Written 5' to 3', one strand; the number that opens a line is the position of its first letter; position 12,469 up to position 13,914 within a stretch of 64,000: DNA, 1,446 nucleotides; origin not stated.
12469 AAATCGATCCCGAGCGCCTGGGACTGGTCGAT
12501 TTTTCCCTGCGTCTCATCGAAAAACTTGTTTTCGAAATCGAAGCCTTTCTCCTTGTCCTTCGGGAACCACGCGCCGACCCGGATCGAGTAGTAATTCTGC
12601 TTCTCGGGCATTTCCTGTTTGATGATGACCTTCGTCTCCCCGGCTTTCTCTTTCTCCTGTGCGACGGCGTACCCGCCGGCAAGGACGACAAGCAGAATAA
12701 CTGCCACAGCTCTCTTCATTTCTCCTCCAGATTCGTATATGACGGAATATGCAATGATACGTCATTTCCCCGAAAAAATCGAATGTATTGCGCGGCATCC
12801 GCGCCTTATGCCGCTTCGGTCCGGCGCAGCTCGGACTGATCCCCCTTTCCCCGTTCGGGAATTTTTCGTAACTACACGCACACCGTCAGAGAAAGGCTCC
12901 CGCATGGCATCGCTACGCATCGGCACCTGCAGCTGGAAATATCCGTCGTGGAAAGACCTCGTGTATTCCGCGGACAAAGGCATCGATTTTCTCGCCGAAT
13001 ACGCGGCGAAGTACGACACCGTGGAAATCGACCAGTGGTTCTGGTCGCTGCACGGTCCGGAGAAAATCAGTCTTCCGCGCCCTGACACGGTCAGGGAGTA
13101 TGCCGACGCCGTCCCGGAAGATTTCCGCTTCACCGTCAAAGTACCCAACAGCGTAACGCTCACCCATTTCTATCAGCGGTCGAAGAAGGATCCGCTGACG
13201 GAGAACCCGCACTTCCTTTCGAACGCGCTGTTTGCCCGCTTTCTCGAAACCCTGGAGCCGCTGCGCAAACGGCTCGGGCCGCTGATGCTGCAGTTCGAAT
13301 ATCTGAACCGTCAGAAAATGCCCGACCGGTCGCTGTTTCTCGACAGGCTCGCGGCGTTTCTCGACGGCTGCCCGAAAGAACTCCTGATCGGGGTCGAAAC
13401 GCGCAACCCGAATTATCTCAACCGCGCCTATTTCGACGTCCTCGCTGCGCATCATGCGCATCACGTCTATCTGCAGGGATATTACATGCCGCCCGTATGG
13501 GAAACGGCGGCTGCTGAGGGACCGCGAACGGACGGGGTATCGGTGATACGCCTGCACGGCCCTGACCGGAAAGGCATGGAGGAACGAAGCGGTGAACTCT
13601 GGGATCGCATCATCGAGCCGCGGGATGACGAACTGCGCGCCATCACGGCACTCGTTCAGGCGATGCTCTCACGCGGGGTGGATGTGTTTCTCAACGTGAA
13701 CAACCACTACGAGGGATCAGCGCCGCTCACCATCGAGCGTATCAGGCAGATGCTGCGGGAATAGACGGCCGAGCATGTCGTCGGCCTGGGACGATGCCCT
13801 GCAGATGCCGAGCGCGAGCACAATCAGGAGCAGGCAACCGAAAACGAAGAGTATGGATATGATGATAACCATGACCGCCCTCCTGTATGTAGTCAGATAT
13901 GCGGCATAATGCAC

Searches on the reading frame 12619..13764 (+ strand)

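Call 7: search_protein_families(library=pfam, proteins=[window:12619-13764:+], max_evalue=0.001)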
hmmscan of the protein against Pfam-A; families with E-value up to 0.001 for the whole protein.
window:12619-13764:+ (381 aa): 1 family
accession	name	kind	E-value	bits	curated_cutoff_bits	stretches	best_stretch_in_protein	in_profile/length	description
PF01904.24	DUF72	-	2.1e-39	136.3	25.3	1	123-378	9-217/217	Protein of unknown function DUF72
